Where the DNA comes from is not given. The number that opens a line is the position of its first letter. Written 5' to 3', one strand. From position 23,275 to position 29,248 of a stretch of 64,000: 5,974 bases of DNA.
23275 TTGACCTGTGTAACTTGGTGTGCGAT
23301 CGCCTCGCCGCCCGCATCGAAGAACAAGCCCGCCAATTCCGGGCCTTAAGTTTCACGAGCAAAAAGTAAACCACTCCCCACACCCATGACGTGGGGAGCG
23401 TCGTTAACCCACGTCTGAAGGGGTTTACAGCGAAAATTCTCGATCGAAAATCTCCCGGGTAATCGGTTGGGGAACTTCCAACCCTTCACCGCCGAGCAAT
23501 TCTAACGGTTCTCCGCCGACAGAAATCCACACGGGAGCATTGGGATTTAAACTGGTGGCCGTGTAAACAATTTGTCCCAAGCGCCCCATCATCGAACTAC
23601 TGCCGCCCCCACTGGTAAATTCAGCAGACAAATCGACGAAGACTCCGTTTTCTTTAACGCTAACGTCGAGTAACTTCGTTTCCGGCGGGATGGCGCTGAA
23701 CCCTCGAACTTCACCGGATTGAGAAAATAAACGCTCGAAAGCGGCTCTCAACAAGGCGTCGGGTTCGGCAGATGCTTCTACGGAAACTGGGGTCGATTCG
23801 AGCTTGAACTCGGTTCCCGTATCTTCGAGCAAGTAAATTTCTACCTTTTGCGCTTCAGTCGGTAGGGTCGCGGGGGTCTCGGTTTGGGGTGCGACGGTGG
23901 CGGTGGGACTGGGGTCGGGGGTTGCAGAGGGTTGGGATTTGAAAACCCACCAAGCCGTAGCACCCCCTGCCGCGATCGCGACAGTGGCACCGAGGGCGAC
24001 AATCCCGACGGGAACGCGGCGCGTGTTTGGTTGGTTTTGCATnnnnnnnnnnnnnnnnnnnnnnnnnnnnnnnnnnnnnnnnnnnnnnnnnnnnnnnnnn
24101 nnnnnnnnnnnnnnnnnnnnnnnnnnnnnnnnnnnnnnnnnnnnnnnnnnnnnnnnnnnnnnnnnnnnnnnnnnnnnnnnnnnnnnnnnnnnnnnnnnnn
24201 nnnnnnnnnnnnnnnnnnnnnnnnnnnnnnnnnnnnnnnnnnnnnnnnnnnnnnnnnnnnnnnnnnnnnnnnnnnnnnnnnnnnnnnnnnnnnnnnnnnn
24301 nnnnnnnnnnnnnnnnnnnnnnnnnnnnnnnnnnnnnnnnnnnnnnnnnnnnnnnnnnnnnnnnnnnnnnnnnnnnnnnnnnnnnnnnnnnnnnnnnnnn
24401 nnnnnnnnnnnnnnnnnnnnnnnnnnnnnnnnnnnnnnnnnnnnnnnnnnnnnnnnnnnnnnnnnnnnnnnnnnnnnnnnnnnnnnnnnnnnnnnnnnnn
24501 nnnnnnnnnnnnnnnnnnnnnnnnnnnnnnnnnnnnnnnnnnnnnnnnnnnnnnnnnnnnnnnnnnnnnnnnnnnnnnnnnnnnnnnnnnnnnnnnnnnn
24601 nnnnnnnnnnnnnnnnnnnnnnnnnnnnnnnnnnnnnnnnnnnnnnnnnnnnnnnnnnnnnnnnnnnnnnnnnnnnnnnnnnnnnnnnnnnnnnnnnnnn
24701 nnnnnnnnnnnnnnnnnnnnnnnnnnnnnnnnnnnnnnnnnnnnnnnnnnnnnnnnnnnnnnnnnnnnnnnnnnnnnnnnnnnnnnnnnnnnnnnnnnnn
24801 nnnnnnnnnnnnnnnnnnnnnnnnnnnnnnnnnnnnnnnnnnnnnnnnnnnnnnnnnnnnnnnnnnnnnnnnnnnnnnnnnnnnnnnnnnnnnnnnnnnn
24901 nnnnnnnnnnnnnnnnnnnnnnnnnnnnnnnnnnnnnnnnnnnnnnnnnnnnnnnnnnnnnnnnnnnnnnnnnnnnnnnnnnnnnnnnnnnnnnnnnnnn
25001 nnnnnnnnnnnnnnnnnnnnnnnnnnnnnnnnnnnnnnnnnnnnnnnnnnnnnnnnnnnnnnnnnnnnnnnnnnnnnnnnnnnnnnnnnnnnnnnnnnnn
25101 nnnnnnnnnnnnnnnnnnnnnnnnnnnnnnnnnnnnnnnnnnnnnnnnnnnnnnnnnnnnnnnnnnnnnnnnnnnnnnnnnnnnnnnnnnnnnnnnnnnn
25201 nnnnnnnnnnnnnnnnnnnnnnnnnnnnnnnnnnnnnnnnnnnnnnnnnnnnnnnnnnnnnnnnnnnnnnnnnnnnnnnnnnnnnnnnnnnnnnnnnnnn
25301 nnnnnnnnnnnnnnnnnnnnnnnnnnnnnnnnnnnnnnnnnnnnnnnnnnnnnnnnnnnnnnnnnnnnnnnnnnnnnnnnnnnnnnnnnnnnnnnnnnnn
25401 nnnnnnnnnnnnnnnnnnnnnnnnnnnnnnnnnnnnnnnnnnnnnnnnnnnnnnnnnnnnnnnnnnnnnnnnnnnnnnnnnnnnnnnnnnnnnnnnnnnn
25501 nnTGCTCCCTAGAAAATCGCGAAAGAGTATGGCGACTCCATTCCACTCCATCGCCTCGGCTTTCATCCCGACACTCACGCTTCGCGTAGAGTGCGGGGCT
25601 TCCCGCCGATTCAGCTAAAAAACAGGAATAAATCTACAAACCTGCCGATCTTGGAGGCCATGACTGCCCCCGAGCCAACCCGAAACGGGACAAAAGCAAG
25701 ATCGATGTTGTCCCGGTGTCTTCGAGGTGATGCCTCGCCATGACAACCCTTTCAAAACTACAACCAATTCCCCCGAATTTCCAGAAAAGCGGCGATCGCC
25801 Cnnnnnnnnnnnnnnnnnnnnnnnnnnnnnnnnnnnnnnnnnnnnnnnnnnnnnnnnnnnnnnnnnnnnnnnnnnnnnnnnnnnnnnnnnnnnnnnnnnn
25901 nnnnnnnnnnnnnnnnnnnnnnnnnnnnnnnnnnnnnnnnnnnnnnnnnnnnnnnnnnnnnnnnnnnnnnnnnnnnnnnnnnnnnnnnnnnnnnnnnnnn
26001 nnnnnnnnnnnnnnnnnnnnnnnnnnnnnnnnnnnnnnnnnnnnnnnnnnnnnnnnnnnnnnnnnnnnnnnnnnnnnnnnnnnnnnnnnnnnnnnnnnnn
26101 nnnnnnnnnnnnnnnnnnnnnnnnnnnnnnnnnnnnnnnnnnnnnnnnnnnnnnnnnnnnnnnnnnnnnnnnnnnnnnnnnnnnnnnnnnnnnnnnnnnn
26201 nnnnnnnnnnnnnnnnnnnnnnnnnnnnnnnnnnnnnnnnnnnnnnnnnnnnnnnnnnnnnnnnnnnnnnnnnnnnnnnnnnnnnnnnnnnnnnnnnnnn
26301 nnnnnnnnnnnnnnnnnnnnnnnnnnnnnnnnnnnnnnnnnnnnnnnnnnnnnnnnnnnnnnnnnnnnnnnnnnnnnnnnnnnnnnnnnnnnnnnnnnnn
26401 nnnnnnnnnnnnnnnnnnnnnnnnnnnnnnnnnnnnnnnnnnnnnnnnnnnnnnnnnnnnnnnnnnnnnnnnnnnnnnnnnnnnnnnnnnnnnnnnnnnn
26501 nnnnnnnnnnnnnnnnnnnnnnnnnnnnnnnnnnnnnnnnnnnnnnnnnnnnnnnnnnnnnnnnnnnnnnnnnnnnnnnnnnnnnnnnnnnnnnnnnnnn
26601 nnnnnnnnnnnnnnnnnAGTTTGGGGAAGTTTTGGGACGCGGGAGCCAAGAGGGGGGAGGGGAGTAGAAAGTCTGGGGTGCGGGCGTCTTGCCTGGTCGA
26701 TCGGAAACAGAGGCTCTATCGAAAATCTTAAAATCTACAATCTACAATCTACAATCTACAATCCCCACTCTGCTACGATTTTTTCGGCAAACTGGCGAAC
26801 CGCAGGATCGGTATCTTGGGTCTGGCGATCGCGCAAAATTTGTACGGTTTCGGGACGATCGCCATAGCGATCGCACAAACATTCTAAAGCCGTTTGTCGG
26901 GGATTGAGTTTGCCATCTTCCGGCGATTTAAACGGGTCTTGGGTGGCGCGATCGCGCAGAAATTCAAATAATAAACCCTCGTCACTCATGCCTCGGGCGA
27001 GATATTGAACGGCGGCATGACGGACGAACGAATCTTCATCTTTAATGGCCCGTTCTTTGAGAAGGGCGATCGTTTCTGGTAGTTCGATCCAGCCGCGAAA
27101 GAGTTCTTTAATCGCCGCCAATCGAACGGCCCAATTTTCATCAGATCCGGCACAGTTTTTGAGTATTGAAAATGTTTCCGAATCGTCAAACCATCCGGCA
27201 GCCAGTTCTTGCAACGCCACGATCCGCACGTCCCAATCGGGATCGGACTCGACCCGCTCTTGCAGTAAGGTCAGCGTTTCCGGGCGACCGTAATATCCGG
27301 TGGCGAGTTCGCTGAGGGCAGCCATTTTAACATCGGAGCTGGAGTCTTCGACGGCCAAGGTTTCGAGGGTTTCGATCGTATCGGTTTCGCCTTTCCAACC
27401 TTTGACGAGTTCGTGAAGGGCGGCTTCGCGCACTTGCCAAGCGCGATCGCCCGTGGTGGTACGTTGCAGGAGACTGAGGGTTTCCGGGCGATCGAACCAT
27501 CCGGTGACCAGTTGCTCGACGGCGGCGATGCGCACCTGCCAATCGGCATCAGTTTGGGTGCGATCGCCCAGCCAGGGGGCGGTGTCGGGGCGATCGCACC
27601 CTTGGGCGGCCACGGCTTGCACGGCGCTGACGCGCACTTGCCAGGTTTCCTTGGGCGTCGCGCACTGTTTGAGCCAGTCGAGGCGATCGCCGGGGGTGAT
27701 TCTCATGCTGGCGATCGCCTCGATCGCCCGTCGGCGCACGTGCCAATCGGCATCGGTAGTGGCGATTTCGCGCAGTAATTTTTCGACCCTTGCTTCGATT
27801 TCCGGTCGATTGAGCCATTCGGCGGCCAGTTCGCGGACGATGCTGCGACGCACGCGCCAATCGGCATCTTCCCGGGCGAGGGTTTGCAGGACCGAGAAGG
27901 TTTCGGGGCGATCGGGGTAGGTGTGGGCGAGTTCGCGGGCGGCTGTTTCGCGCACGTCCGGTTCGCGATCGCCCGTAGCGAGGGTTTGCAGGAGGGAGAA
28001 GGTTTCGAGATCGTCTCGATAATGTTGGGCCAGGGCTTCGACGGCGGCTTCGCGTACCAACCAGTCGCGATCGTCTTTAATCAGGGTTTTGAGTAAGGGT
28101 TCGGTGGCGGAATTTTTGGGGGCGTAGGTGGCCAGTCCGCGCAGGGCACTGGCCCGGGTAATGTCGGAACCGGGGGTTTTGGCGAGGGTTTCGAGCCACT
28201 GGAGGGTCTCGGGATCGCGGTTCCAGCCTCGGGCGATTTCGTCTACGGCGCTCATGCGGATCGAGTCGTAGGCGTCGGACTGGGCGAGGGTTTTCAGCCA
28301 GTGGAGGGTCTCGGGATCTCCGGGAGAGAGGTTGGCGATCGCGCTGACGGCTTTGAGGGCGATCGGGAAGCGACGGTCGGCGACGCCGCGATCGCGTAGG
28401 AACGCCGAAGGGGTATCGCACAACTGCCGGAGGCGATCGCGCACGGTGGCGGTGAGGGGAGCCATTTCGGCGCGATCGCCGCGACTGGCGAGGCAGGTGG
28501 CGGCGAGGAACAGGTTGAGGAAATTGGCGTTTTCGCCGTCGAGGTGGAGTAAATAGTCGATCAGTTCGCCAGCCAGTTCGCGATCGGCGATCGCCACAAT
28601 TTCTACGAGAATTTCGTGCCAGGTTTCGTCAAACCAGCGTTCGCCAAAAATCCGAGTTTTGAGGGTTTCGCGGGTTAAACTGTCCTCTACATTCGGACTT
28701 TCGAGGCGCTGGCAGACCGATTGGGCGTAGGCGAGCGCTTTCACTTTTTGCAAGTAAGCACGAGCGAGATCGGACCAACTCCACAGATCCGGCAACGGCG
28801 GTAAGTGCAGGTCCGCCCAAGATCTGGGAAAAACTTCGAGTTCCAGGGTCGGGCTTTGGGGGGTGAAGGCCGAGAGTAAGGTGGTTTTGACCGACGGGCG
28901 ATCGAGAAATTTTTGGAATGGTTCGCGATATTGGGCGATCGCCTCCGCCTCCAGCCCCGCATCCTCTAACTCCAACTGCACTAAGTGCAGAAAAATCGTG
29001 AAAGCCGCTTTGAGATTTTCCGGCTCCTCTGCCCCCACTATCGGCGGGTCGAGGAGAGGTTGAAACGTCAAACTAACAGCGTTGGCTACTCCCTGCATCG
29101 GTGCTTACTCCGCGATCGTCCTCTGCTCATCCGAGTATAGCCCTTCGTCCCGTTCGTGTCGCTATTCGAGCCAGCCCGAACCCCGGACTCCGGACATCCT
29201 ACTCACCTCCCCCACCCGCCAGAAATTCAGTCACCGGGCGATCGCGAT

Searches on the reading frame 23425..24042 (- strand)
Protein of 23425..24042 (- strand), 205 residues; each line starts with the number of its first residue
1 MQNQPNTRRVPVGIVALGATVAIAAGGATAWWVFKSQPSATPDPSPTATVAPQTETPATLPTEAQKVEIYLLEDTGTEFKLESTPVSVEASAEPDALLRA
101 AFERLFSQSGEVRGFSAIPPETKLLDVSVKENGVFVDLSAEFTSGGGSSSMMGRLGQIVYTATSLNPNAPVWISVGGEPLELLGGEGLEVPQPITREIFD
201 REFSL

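Call 64: search_protein_families(library=pfam, proteins=[window:23425-24042:-], max_evalue=0.001)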
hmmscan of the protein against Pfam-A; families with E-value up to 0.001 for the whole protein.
window:23425-24042:- (205 aa): 1 family
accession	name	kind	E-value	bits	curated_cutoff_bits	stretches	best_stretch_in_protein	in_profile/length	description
PF10646.14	Germane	-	1.2e-21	77.9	23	1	69-181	2-117/117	Sporulation and spore germination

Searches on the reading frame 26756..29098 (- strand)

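Call 63: search_protein_families(library=padloc, proteins=[window:26756-29098:-], max_evalue=0.001)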
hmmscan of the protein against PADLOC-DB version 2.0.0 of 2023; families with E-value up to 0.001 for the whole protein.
window:26756-29098:- (780 aa): 0 families

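Call 64: search_protein_families(library=pfam, proteins=[window:26756-29098:-], max_evalue=0.001)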
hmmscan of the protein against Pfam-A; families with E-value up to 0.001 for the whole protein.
window:26756-29098:- (780 aa): 6 families
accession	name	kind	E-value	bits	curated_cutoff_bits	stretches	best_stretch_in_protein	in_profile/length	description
PF13646.12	HEAT_2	-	2.9e-66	220.2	27.7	7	612-701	4-88/88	HEAT repeats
PF02985.28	HEAT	-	2.8e-20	70.9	23.5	0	334-358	3-26/31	HEAT repeat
PF22734.1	NNH2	-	4.9e-18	65.9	27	1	29-126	34-132/181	NACHT N-terminal Helical domain 2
PF20168.4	PDS5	-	2e-07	29.7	27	0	487-584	299-404/1053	Sister chromatid cohesion protein PDS5 protein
PF25577.1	TPR_TAF2_C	-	8.8e-06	25.2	27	0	348-406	243-303/363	TAF2-like, TPR repeats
PF08713.17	DNA_alkylation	-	6.9e-05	23.1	21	0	554-718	28-198/213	DNA alkylation repair enzyme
